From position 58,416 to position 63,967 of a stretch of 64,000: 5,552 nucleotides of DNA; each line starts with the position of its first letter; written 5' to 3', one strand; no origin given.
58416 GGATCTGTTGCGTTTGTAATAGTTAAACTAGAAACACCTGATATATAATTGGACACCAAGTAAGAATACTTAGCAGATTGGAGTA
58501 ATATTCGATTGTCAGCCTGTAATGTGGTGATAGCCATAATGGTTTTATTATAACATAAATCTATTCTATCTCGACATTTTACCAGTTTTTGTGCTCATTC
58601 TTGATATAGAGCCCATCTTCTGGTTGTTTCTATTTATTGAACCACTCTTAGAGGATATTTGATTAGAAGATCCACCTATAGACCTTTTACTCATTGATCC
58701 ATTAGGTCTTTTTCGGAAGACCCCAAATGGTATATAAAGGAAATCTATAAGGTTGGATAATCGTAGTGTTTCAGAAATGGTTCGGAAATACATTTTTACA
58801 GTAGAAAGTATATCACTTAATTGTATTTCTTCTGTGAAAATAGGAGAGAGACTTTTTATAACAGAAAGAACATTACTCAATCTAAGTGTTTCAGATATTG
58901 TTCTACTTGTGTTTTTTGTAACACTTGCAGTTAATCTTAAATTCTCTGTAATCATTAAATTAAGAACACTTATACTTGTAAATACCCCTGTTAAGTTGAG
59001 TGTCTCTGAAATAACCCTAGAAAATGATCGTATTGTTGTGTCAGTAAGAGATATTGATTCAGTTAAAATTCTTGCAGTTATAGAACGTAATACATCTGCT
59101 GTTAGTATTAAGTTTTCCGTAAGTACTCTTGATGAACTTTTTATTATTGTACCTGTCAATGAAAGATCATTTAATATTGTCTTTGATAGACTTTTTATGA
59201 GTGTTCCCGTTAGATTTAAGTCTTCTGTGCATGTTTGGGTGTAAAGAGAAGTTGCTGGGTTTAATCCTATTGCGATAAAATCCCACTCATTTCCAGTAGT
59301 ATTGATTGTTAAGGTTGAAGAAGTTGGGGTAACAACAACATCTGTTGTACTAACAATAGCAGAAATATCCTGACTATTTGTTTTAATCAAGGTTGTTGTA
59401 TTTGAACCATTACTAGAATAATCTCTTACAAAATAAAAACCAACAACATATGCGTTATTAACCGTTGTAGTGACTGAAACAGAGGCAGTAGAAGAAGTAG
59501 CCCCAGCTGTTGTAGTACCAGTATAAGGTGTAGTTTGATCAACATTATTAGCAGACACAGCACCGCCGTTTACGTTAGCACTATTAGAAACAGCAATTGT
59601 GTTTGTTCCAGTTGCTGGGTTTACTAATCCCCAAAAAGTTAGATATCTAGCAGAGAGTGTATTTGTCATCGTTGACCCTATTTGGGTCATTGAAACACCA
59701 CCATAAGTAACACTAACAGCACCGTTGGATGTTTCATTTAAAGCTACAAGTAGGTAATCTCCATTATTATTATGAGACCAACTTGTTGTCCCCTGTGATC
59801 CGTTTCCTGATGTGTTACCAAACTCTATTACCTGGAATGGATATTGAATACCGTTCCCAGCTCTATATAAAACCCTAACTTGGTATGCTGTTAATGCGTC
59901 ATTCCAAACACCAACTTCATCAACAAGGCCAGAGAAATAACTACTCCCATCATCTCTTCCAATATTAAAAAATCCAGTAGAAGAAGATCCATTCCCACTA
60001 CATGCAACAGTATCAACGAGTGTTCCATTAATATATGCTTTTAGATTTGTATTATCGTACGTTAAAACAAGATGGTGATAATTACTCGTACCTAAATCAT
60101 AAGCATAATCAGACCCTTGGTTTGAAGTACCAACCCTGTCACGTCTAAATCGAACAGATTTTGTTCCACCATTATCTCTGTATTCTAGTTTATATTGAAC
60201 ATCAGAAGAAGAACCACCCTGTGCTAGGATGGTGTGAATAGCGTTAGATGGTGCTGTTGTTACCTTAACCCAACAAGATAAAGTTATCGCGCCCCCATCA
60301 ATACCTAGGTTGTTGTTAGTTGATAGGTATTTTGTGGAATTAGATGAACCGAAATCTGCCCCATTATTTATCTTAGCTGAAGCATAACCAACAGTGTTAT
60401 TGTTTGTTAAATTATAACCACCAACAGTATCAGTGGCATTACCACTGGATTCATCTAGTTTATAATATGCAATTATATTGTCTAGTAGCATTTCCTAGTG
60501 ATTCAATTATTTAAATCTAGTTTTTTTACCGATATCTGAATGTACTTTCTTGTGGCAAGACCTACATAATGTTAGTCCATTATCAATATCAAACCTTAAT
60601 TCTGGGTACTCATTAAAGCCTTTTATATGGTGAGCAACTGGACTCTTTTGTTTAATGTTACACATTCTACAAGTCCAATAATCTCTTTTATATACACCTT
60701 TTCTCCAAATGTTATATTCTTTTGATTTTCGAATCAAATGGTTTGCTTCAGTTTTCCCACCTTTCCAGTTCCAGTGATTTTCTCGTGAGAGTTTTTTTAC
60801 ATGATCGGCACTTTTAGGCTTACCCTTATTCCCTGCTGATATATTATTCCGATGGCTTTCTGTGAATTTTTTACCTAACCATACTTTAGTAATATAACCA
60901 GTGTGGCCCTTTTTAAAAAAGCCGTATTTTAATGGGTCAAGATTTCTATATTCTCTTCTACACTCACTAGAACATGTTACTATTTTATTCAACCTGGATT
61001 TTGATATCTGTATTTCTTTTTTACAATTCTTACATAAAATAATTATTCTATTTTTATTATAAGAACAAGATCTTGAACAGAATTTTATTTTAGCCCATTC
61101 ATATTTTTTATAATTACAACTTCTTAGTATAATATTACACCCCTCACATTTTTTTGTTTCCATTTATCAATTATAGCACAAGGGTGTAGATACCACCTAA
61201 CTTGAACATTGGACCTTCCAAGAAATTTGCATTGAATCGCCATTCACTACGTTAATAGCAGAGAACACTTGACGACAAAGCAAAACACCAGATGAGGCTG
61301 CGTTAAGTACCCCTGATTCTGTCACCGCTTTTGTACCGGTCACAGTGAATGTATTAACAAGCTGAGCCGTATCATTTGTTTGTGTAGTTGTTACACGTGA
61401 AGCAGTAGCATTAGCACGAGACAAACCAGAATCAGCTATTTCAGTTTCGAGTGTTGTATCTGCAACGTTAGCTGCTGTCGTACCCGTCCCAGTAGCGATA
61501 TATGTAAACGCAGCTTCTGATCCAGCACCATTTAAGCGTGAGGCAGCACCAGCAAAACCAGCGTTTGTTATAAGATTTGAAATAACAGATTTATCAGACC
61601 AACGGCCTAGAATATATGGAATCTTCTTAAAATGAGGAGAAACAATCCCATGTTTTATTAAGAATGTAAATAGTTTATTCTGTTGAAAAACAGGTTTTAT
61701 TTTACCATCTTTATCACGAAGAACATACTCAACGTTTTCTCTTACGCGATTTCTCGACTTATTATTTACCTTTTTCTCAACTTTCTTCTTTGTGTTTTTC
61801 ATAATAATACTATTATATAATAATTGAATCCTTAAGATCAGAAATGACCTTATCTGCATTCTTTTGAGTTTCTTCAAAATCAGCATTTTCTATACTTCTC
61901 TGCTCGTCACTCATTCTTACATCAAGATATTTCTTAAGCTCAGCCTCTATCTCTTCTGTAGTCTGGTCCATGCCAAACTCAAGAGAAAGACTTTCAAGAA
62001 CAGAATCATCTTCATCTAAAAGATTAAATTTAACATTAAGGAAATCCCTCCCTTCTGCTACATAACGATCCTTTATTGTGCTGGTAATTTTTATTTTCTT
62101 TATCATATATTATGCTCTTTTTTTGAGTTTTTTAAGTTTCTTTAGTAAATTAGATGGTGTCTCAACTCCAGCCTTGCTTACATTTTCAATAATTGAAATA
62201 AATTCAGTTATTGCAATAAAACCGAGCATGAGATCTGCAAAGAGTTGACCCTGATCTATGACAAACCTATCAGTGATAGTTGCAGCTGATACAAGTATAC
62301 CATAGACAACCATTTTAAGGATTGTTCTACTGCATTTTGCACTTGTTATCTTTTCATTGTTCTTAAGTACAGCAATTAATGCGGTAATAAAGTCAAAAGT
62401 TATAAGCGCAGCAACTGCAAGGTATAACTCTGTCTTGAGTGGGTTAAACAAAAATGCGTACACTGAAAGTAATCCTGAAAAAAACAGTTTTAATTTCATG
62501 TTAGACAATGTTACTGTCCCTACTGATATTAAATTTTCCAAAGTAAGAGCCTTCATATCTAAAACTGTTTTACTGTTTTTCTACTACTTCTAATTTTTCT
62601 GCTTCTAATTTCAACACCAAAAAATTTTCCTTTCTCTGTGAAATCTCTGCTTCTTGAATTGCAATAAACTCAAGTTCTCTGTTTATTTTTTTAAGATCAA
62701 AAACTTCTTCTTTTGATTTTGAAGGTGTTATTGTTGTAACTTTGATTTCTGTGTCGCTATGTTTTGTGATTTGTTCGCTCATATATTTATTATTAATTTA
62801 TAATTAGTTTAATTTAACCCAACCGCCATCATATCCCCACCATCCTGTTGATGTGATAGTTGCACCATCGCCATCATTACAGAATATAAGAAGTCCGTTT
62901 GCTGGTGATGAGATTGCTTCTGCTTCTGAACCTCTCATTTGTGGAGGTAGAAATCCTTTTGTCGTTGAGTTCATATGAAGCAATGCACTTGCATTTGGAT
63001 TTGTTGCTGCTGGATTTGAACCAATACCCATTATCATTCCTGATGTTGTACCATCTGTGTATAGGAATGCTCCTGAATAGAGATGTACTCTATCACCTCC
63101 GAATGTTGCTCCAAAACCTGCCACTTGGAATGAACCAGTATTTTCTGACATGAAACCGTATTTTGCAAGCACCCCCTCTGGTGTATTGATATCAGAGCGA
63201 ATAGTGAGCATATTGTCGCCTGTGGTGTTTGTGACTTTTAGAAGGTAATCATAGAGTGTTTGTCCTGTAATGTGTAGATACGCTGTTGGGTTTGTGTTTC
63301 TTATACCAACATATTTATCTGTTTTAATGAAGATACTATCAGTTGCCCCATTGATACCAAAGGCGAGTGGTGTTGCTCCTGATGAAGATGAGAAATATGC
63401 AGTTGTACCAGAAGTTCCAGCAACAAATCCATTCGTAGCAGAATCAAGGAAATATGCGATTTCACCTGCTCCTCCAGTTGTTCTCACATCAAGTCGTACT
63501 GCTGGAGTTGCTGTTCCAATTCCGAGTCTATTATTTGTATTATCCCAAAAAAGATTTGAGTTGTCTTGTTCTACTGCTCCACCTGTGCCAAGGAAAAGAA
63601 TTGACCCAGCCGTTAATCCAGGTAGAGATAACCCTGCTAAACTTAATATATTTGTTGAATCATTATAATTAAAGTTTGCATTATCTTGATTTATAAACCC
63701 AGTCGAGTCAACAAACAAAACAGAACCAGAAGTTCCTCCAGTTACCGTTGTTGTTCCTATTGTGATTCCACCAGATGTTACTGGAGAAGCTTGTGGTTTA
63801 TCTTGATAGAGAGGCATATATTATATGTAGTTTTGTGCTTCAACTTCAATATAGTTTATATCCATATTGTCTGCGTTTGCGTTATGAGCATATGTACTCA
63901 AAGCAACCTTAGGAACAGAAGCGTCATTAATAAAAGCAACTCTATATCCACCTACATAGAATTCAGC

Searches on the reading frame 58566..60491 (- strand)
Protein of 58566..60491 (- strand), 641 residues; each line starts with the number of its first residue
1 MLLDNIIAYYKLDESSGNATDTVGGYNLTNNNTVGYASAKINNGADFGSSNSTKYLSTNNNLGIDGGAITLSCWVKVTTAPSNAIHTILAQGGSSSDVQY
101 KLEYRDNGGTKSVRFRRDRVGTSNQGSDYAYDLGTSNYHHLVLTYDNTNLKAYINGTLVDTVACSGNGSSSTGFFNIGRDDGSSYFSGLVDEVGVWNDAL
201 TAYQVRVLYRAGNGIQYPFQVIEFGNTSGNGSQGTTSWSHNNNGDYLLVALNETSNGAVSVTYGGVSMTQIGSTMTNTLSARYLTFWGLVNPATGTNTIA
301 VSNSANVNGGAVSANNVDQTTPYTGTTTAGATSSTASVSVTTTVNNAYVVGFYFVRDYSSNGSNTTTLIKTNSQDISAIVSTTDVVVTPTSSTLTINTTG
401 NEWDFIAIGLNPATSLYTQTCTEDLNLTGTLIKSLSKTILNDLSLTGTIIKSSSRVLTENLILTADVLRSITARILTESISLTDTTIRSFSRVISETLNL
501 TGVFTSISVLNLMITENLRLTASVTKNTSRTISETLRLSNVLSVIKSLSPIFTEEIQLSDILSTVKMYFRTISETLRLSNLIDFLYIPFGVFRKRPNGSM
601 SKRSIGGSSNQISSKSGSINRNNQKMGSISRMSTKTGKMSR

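Call 9: search_protein_families(library=phrogs, proteins=[window:58566-60491:-], max_evalue=0.001)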
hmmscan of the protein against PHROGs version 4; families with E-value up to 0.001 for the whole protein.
window:58566-60491:- (641 aa): 2 families
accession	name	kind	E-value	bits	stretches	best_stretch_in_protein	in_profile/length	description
phrog_553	-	tail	7.4e-12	45.9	1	217-414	116-314/512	minor tail protein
phrog_2106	-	tail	1.2e-06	28.8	1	227-413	201-386/386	minor tail protein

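Call 34: search_protein_families(library=pfam, proteins=[window:58566-60491:-], max_evalue=0.01)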
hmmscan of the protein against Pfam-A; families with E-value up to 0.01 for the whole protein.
window:58566-60491:- (641 aa): 1 family
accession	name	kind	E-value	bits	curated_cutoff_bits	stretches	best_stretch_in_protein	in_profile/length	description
PF13385.13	Laminin_G_3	-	9e-25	88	27.6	1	52-205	3-150/151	Concanavalin A-like lectin/glucanases superfamily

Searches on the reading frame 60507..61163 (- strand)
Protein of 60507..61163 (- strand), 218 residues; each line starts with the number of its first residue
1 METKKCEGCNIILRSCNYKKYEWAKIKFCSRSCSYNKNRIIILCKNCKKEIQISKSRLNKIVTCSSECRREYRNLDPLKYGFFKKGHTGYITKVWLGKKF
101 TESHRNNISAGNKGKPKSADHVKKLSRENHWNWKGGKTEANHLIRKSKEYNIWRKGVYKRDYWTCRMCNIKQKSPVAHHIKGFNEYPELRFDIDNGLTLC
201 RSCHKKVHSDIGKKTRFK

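Call 9: search_protein_families(library=phrogs, proteins=[window:60507-61163:-], max_evalue=0.001)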
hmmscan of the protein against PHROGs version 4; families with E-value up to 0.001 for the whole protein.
window:60507-61163:- (218 aa): 12 families
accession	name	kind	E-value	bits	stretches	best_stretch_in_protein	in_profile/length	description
phrog_1271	-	DNA, RNA and nucleotide metabolism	2.1e-21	77.7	1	2-216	176-324/361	HNH endonuclease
phrog_119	-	DNA, RNA and nucleotide metabolism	1e-15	58.5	1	121-214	160-261/443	HNH endonuclease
phrog_144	-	DNA, RNA and nucleotide metabolism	4.1e-12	47.1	1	136-216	59-141/175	HNH endonuclease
phrog_589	-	DNA, RNA and nucleotide metabolism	1.3e-11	45.6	1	92-212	24-143/179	HNH endonuclease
phrog_5956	-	DNA, RNA and nucleotide metabolism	4.3e-10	40.4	1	147-210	44-110/138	HNH endonuclease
phrog_8446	-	DNA, RNA and nucleotide metabolism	1.9e-09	38.5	1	97-209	108-197/211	HNH endonuclease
phrog_8048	-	DNA, RNA and nucleotide metabolism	3.5e-06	27.4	1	151-212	165-230/273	HNH endonuclease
phrog_4581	-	head and packaging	4.1e-06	27.4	1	113-209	13-110/395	terminase small subunit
phrog_5200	-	DNA, RNA and nucleotide metabolism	6.9e-06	27.1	1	146-211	24-88/154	HNH endonuclease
phrog_24030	-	DNA, RNA and nucleotide metabolism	0.00018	22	1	152-211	8-66/342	RNA ligase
phrog_740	-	DNA, RNA and nucleotide metabolism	0.00024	21.2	1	153-210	29-87/332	HNH endonuclease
phrog_5034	-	DNA, RNA and nucleotide metabolism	0.00074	20.7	1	151-211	20-82/138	NinG/ Rap DNA junction specific endonuclease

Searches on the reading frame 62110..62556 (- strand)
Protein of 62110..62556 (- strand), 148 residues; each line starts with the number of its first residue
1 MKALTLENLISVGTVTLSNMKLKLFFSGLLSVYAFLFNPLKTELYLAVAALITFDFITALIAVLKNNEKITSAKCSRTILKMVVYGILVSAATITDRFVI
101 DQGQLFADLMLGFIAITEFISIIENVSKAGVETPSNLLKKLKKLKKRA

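Call 45: find_encoding_contigs(protein=window:62110-62556:-, flank=10000, max_places=3)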
Protein window:62110-62556:- (148 aa): 6 contigs read that carry it; 3 places shown.
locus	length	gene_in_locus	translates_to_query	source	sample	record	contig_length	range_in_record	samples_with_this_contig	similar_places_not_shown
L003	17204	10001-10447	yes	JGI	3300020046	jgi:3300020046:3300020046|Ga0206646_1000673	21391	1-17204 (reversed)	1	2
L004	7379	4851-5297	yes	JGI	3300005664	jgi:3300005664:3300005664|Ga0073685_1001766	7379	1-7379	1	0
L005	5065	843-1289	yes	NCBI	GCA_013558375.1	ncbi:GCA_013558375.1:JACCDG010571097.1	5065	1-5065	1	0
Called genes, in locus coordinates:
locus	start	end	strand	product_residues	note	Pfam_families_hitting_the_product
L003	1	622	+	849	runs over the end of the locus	PF14890:Intein_splicing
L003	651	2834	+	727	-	PF23899:SU10_portal, PF16510:P22_portal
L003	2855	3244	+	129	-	PF19174:DUF5856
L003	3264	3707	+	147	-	-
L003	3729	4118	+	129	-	-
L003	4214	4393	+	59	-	-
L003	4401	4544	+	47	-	-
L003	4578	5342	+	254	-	-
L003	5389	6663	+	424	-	PF17236:SU10_MCP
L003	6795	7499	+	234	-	-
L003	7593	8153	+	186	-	-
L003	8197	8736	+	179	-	-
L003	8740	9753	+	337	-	PF26696:PTL_trimer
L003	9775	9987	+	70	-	-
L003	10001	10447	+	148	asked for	PF05105:Phage_holin_4_1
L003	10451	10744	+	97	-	-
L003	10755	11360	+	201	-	-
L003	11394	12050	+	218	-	PF01844:HNH (weak)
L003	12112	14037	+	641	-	PF13385:Laminin_G_3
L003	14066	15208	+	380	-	PF24175:SU10_adaptor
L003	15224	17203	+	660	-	?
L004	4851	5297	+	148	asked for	PF05105:Phage_holin_4_1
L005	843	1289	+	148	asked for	PF05105:Phage_holin_4_1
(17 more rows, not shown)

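Call 56: search_dna_similar(query=L003:5389-6663:+, collection=phages, mode=protein, max_evalue=0.001, max_rows=15)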
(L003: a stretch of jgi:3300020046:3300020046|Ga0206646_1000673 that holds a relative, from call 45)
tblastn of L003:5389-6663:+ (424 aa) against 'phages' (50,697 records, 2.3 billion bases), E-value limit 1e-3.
Records with a match: 35; places in all: 35; records where one place covers at least 80% of the query: 4.
Best place of each record, by identity: <60% 35.
By first word of the organism name: Pseudomonas 16; Vibrio 4; Bacillus 4; Campylobacter 2; Roseobacter 1; Clostridium 1; Microcystis 1; Polaromonas 1; Caulobacter 1; EBPR 1; and 3 more.
By host as written in the record: Pseudomonas aeruginosa 12; - 7; Vibrio splendidus 2; Bacillus subtilis 2; Roseobacter sp. (CHUG lineage) 1; Clostridium butyricum BSC452 1; Microcystis elabens 1; Polaromonas sp. 1; and 8 more.
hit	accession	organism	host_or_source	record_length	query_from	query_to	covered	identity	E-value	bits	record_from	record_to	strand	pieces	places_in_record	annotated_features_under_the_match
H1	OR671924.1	Roseobacter phage CRP-810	Roseobacter sp. (CHUG lineage)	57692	48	420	88%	28.5%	2e-25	115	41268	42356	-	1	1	major capsid protein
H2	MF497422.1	Vibrio phage vB_VspS_VS-ABTNL-3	Vibrio splendidus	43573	43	409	87%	27.0%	5e-19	96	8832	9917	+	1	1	putative major capsid protein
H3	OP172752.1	Clostridium phage CB452P1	Clostridium butyricum BSC452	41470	32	422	92%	25.3%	3e-12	75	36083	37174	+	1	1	hypothetical protein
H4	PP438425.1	Microcystis phage Mel-JY34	Microcystis elabens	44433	82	423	81%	27.3%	7e-24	110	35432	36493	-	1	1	putative major capsid protein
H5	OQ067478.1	Polaromonas phage Tiera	Polaromonas sp.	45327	134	424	69%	29.5%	4e-20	99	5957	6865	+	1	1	putative major capsid protein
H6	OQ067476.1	Caulobacter phage Kuura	Caulobacter sp.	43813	121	422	71%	28.3%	8e-25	113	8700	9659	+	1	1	putative major capsid protein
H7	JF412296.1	EBPR podovirus 3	-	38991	128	424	70%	27.6%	1e-23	109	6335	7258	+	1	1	gp8: hypothetical protein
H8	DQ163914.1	Pseudomonas phage 119X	-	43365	126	387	62%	27.3%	4e-11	71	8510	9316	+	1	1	record has no annotation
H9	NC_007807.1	Pseudomonas phage 119X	Pseudomonas aeruginosa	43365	126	387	62%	27.3%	4e-11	71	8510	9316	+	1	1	119X_gp13: major head protein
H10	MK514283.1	Pseudomonas phage vB_PaeP_TF17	Psuedomonas aeruginosa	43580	126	387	62%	26.9%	6e-11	71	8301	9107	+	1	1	putative major capsid protein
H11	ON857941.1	Pseudomonas phage vB_PaeP_FBPa48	Pseudomonas sp.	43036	126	387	62%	26.8%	4e-13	77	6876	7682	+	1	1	hypothetical protein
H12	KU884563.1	Pseudomonas phage PaMx41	Pseudomonas aeruginosa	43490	126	387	62%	26.5%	1e-12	76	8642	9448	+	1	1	major capsid protein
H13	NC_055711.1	Pseudomonas phage PaMx41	Pseudomonas aeruginosa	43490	126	387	62%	26.5%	1e-12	76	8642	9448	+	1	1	major head protein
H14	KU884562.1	Pseudomonas phage PaMx35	Pseudomonas aeruginosa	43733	126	387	62%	26.5%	9e-11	70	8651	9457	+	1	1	major capsid protein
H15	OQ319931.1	Pseudomonas phage 20Aug470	Pseudomonas aeruginosa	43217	126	387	62%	26.5%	1e-10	70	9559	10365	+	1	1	hypothetical protein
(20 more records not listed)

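Call 57: search_dna_similar(query=L003:651-2834:+, collection=phages, mode=protein, max_evalue=0.001, max_rows=15)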
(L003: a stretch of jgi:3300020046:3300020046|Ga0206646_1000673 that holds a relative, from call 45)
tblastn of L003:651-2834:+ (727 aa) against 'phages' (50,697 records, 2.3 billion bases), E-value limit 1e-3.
Records with a match: 29; places in all: 29; records where one place covers at least 80% of the query: 0.
Best place of each record, by identity: <60% 29.
By first word of the organism name: Ruegeria 7; Dinoroseobacter 4; Vibrio 4; Roseovarius 3; Silicibacter 2; Acinetobacter 2; Bacillus 1; Pantoea 1; Sulfitobacter 1; Roseobacter 1; and 3 more.
By host as written in the record: Ruegeria pomeroyi DSS-3 8; Dinoroseobacter shibae DFL12 4; - 4; Roseovarius nubinhibens 2; Acinetobacter pittii ABC38 2; Bacillus sp. (in: Bacteria) 1; Pantoea agglomerans 1; Sulfitobacter sp. AA1 1; and 6 more.
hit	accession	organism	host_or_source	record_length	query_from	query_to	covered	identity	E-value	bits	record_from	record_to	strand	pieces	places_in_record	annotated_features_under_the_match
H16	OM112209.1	Bacillus phage PK1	Bacillus sp. (in: Bacteria)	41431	78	516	60%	21.9%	9e-16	88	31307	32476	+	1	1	none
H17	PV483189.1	Pantoea phage G19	Pantoea agglomerans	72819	274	560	39%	25.6%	2e-5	54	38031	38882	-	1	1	hypothetical protein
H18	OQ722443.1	Sulfitobacter phage vB_SupP_AX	Sulfitobacter sp. AA1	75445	272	560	40%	25.4%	1e-4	52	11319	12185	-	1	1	portal protein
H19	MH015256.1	Ruegeria phage vB_RpoP-V13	Ruegeria pomeroyi DSS-3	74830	269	560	40%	24.7%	5e-4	50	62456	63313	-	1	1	hypothetical protein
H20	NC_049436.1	Ruegeria phage vB_RpoP-V13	Ruegeria pomeroyi DSS-3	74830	269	560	40%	24.7%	5e-4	50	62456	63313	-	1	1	portal protein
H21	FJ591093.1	Silicibacter phage DSS3phi2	Ruegeria pomeroyi (strain DSS3)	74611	278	560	39%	24.4%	1e-3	49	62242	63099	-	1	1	N4 94kDa-like protein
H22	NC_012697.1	Silicibacter phage DSS3phi2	Ruegeria pomeroyi DSS-3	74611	278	560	39%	24.4%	1e-3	49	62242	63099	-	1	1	portal protein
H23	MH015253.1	Ruegeria phage vB_RpoP-V21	Ruegeria pomeroyi DSS-3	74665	278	560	39%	24.4%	1e-3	49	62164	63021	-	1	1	putative portal protein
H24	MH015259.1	Ruegeria phage vB_RpoP-V17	Ruegeria pomeroyi DSS-3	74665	278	560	39%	24.4%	1e-3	49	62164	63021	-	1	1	putative portal protein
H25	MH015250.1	Ruegeria phage vB_RpoP-V12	Ruegeria pomeroyi DSS-3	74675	278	560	39%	24.4%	1e-3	49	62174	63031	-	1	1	putative portal protein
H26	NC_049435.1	Ruegeria phage vB_RpoP-V12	Ruegeria pomeroyi DSS-3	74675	278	560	39%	24.4%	1e-3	49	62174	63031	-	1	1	portal protein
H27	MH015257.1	Ruegeria phage vB_RpoP-V14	Ruegeria pomeroyi DSS-3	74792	278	560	39%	24.4%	1e-3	49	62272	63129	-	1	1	putative portal protein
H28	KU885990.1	Roseobacter phage RD-1410Ws-07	Roseobacter denitrificans OCh114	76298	287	560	38%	24.8%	3e-4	50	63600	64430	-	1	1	virion protein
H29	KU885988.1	Dinoroseobacter phage DS-1410Ws-06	Dinoroseobacter shibae DFL12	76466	287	560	38%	24.8%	3e-4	50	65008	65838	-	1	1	virion protein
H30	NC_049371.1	Dinoroseobacter phage DS-1410Ws-06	Dinoroseobacter shibae DFL12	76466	287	560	38%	24.8%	3e-4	50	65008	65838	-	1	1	portal protein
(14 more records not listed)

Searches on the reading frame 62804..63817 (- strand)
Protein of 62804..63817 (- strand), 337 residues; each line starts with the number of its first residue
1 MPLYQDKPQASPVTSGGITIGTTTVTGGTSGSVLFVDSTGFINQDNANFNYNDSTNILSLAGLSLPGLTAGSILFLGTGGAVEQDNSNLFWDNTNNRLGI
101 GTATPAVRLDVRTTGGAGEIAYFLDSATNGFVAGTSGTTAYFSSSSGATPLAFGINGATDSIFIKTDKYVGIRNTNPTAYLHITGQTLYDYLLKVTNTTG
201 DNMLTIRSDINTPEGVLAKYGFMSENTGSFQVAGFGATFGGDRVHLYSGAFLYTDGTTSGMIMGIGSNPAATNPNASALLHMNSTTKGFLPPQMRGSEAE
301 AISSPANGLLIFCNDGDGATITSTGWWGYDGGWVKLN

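Call 9: search_protein_families(library=phrogs, proteins=[window:62804-63817:-], max_evalue=0.001)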
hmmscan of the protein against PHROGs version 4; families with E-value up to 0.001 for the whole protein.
window:62804-63817:- (337 aa): 1 family
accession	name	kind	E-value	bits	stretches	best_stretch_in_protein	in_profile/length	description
phrog_5906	-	unknown function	2.1e-06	28.9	1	71-120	16-65/197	-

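Call 34: search_protein_families(library=pfam, proteins=[window:62804-63817:-], max_evalue=0.01)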
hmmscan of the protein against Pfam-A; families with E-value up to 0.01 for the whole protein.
window:62804-63817:- (337 aa): 0 families

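Call 42: find_encoding_contigs(protein=window:62804-63817:-, flank=10000, max_places=3)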
Protein window:62804-63817:- (337 aa): no gene with exactly this product is on record in the collection.
